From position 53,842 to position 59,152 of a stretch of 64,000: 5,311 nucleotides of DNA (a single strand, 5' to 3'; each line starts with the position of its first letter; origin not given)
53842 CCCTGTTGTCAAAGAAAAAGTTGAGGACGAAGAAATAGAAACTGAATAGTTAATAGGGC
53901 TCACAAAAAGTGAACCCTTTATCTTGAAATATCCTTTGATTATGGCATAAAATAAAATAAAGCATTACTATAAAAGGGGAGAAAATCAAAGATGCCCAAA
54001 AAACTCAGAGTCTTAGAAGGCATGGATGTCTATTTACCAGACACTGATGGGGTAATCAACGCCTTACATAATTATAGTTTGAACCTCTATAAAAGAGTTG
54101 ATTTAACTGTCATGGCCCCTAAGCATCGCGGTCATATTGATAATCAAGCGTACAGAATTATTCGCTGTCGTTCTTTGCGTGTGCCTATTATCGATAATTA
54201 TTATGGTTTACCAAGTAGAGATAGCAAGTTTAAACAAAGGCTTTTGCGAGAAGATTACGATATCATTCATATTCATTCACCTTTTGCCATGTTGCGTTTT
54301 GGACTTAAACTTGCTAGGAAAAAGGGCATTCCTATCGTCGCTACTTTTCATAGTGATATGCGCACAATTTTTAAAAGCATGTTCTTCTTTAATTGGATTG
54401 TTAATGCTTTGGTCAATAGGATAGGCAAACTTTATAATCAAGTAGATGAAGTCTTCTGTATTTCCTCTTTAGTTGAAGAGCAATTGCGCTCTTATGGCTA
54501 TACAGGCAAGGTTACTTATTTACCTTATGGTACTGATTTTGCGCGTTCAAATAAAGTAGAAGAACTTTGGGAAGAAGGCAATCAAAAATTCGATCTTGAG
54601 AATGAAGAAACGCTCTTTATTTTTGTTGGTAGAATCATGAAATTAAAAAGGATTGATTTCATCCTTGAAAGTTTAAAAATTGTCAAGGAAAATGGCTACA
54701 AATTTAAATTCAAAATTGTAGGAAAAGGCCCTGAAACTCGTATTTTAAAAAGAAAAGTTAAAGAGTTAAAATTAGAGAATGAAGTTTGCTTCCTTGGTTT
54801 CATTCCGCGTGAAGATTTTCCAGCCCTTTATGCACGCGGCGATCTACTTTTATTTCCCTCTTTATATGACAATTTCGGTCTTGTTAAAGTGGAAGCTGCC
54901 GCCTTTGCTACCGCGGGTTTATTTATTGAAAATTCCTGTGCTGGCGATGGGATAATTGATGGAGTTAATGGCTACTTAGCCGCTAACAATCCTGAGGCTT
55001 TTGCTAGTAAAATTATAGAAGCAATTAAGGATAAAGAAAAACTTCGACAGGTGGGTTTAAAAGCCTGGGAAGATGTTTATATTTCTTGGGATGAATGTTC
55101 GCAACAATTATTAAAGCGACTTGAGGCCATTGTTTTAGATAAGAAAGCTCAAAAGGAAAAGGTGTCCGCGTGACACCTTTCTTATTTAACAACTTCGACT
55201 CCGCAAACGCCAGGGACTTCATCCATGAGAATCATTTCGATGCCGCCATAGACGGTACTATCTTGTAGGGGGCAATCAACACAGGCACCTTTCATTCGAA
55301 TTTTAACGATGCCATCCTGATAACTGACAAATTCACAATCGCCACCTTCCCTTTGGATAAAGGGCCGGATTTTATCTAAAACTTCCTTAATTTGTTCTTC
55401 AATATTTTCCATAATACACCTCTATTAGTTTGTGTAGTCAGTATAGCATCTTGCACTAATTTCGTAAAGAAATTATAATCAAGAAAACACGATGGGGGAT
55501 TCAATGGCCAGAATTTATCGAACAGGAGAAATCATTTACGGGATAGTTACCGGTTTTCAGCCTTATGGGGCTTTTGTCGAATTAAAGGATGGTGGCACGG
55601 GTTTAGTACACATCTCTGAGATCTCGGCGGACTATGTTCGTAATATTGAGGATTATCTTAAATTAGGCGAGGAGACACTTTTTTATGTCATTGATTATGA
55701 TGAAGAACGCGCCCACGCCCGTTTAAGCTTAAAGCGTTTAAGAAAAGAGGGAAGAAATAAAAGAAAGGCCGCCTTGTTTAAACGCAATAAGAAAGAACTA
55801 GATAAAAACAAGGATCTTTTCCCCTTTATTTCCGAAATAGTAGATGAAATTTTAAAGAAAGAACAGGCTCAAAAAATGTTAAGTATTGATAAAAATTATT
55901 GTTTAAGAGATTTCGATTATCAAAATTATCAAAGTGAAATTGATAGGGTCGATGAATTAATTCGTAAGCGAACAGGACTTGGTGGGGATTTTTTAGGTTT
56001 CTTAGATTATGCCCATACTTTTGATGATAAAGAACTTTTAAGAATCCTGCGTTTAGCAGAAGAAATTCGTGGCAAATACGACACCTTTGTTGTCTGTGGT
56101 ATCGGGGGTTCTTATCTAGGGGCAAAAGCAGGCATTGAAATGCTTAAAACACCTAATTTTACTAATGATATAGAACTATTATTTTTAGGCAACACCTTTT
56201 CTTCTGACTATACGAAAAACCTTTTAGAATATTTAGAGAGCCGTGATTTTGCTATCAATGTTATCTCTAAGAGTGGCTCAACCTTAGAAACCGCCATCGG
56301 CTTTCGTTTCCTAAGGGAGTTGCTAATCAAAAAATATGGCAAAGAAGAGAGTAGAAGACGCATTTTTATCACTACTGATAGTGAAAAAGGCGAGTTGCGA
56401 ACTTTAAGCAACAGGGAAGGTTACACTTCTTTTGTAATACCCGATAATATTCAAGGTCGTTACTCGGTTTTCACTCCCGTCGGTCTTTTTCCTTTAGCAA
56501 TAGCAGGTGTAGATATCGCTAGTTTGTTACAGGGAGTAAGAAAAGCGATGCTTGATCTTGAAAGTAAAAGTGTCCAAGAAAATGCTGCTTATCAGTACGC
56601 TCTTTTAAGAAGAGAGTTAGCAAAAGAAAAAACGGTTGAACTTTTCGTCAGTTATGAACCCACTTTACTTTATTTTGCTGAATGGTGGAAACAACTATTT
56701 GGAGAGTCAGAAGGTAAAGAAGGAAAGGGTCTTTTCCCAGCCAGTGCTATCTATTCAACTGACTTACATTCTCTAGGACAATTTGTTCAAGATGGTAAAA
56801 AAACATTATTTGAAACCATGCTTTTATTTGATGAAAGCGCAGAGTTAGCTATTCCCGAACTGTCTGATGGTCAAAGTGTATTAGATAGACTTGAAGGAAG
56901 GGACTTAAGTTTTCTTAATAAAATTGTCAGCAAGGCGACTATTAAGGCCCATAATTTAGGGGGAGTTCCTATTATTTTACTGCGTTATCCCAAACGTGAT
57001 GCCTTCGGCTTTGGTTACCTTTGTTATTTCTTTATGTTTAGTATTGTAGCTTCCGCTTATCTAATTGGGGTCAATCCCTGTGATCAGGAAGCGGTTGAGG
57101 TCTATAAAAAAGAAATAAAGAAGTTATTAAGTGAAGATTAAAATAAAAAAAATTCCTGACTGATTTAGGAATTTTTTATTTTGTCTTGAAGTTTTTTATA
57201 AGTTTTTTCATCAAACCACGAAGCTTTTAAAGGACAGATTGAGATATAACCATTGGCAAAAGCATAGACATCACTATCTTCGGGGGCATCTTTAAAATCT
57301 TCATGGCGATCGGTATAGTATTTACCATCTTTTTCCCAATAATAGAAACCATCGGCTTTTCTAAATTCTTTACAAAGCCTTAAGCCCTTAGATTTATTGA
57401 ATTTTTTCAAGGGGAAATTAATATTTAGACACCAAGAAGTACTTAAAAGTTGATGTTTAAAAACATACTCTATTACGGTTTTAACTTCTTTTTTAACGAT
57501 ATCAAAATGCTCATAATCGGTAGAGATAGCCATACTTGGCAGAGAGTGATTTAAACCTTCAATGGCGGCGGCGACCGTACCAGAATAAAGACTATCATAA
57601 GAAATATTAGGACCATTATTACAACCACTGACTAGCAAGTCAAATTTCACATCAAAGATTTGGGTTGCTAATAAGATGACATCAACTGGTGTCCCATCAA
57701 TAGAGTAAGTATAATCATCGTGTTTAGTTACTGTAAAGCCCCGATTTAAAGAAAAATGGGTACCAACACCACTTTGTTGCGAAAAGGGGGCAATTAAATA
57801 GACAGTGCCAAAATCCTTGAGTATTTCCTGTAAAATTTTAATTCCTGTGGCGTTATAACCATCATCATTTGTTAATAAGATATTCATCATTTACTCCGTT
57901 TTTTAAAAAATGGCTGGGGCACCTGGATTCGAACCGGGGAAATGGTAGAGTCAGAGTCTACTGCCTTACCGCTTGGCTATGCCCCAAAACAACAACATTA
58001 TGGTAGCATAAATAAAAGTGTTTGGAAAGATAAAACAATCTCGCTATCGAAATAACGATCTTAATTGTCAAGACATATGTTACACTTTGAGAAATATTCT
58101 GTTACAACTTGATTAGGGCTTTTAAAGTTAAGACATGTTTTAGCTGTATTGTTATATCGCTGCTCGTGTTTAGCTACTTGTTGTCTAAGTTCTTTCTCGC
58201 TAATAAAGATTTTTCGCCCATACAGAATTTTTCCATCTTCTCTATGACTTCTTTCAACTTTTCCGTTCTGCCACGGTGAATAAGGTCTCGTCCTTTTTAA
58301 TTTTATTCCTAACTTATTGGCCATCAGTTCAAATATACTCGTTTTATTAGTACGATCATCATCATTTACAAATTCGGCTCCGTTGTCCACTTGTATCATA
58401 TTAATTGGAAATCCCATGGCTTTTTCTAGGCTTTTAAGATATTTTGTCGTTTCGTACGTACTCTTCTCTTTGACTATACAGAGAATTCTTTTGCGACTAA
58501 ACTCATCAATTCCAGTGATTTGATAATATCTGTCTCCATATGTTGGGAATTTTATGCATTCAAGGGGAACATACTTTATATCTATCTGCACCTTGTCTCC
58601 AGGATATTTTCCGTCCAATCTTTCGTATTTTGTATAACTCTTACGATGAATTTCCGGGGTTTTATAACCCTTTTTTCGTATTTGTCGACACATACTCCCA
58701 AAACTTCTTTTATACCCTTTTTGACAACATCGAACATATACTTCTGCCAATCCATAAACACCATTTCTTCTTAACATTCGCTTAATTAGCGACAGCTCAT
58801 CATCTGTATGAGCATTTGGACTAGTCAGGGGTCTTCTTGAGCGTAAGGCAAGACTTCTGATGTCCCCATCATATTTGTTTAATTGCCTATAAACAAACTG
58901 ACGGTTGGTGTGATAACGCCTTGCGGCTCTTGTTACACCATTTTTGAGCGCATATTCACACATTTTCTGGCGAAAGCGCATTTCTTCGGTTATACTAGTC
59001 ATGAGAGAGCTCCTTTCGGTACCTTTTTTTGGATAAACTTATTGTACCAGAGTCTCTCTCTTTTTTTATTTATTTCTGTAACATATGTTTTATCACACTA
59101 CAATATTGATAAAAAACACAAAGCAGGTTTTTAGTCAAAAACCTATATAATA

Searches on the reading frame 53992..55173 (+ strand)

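Call 76: search_protein_families(library=pfam, proteins=[window:53992-55173:+], max_evalue=0.00001)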
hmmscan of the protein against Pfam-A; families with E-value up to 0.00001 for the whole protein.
window:53992-55173:+ (393 aa): 4 families
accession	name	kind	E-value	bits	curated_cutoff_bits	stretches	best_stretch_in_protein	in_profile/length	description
PF00534.26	Glycos_transf_1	-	3.6e-33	115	26.4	1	198-355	7-166/172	Glycosyl transferases group 1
PF13692.12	Glyco_trans_1_4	-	8.3e-26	91.4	27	1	208-347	3-142/142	Glycosyl transferases group 1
PF13439.12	Glyco_transf_4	-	1.9e-25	90.3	28.5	1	20-184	3-169/170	Glycosyltransferase Family 4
PF13579.12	Glyco_trans_4_4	-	4.1e-11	43.9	29.7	1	54-180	35-158/158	Glycosyl transferase 4-like domain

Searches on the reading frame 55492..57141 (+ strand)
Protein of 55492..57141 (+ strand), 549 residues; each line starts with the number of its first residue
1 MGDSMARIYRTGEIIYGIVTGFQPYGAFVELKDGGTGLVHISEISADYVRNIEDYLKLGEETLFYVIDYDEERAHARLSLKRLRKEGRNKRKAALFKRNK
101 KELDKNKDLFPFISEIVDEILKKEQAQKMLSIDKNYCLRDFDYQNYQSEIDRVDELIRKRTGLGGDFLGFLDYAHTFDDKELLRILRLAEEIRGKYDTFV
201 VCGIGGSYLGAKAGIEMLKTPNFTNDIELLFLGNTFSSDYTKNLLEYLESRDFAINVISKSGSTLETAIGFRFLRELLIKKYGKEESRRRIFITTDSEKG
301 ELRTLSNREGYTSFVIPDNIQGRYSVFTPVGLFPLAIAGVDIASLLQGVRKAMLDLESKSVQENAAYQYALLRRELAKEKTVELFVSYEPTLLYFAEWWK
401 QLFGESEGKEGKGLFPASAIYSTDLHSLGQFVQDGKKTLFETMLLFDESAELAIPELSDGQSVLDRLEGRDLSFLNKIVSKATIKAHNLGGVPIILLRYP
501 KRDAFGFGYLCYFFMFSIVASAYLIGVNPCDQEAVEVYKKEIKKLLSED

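Call 76: search_protein_families(library=pfam, proteins=[window:55492-57141:+], max_evalue=0.00001)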
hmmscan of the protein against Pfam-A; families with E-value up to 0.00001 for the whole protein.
window:55492-57141:+ (549 aa): 2 families
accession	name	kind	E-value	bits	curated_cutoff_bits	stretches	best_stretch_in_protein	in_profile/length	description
PF00575.29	S1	-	2.2e-15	57.2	22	1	10-81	3-74/74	S1 RNA binding domain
PF00342.24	PGI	-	1.6e-13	50.5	22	1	199-410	99-309/486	Phosphoglucose isomerase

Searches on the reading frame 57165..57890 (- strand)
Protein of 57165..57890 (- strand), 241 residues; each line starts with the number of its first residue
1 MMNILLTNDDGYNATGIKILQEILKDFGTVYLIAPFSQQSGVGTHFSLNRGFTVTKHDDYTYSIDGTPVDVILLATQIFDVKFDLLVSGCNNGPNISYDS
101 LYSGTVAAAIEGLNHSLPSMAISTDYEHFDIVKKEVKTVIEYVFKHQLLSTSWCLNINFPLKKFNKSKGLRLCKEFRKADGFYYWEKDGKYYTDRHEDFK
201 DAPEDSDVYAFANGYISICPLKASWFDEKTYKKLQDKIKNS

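Call 76: search_protein_families(library=pfam, proteins=[window:57165-57890:-], max_evalue=0.00001)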
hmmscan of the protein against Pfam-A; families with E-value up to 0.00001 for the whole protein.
window:57165-57890:- (241 aa): 1 family
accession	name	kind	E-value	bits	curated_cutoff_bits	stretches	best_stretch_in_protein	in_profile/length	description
PF01975.23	SurE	-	3.3e-44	151.4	22.1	1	4-177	1-184/189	Survival protein SurE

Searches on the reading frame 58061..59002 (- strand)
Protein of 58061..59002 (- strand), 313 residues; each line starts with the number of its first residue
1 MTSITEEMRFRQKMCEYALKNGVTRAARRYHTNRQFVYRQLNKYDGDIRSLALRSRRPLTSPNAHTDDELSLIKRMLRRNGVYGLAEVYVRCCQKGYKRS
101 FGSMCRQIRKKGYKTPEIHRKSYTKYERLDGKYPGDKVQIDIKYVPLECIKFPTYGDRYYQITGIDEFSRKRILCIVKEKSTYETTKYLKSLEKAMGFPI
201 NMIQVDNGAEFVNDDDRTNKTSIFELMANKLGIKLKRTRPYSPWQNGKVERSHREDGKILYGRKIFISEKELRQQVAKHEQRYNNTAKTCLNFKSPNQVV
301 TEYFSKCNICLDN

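Call 76: search_protein_families(library=pfam, proteins=[window:58061-59002:-], max_evalue=0.00001)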
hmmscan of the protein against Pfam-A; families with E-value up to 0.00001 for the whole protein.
window:58061-59002:- (313 aa): 2 families
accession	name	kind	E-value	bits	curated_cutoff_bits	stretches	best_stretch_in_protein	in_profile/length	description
PF00665.32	rve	-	1.5e-11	44.9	32.6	1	134-243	4-102/102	Integrase core domain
PF13683.12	rve_3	-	7.6e-10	38.8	26.5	1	232-285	2-55/67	Integrase core domain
